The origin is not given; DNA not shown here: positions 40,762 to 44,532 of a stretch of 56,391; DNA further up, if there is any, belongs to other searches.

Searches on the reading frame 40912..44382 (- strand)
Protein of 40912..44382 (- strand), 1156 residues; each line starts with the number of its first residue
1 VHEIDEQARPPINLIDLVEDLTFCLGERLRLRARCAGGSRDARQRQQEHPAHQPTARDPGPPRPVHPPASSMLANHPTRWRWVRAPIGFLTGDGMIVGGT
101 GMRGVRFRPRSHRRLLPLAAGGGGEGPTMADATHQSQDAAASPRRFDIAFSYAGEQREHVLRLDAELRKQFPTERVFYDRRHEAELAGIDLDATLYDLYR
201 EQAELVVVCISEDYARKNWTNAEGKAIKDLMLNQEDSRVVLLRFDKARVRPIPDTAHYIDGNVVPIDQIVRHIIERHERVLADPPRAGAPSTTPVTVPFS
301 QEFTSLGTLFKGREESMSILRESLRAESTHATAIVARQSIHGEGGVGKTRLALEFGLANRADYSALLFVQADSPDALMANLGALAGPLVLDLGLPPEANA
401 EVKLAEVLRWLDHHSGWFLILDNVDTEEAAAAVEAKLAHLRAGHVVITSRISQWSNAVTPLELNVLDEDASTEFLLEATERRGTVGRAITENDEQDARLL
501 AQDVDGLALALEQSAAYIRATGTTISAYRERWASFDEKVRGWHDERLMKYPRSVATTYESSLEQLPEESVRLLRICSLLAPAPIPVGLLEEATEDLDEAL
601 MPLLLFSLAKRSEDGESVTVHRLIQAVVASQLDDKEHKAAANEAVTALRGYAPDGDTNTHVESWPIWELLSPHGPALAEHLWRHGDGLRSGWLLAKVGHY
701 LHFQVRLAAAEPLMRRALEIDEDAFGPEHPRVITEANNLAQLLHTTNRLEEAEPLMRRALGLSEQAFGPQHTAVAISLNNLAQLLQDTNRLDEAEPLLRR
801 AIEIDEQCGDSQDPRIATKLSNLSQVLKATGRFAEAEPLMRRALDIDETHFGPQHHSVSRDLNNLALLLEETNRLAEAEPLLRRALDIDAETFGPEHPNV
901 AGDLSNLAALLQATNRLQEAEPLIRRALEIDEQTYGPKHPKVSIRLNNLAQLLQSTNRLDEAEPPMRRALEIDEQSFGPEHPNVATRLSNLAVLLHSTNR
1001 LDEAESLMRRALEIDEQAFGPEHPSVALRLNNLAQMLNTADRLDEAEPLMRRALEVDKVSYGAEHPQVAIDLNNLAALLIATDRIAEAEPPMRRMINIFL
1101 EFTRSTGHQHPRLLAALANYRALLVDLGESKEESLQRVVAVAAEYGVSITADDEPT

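Call 40: search_protein_families(library=pfam, proteins=[window:40912-44382:-], max_evalue=0.01)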
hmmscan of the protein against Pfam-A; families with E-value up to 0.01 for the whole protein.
window:40912-44382:- (1156 aa): 18 families
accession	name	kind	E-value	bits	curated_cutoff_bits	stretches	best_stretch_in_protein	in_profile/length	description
PF13424.12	TPR_12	-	4.8e-93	305.9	30.1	8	904-975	6-77/77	Tetratricopeptide repeat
PF13374.12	TPR_10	-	7e-77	251.9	27.5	8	984-1024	1-41/42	Tetratricopeptide repeat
PF24885.1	TPR_NPHP3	-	1.2e-75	254.4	100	5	959-1058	115-214/239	Nephrocystin-3 TPR domain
PF13181.12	TPR_8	-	2.9e-34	114.7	25.7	1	777-807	3-33/34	Tetratricopeptide repeat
PF07719.23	TPR_2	-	8.2e-28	94.6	27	1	777-807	3-33/34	Tetratricopeptide repeat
PF13176.12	TPR_7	-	8.1e-26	88.3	27.9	2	988-1018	2-32/36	Tetratricopeptide repeat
PF17874.7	TPR_MalT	-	1.5e-24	87.3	45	3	697-843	46-187/336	MalT-like TPR region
PF00515.34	TPR_1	-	5.9e-24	83.3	27.8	1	775-807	1-33/34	Tetratricopeptide repeat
PF13428.12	TPR_14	-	4.4e-15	55.1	23.5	0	781-806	7-32/44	Tetratricopeptide repeat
PF07721.20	TPR_4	-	6e-14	51.6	27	0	779-800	5-26/26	Tetratricopeptide repeat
PF13432.12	TPR_16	-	4e-13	50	32.7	2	780-848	2-62/65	Tetratricopeptide repeat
PF14559.12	TPR_19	-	7.1e-13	49.1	25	0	873-933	5-57/68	Tetratricopeptide repeat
PF13676.11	TIR_2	-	5.6e-10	40.2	28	1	148-260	1-107/122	TIR domain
PF25000.1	DUF7779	-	8.5e-09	36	27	1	561-636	2-94/95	Domain of unknown function (DUF7779)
PF13431.12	TPR_17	-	1e-06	29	24.4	0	776-795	14-33/34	Tetratricopeptide repeat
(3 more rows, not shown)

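Call 84: search_protein_families(library=padloc, proteins=[window:40912-44382:-], max_evalue=0.001)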
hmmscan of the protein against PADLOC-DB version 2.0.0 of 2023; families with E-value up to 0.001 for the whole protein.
window:40912-44382:- (1156 aa): 2 families
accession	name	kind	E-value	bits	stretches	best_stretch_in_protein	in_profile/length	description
PDLC01169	TPR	-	1.4e-07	29.2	1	775-887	109-216/252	TPR repeats containing protein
PDLC05062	PDC-S66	-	0.00043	17.8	1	134-230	137-229/282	-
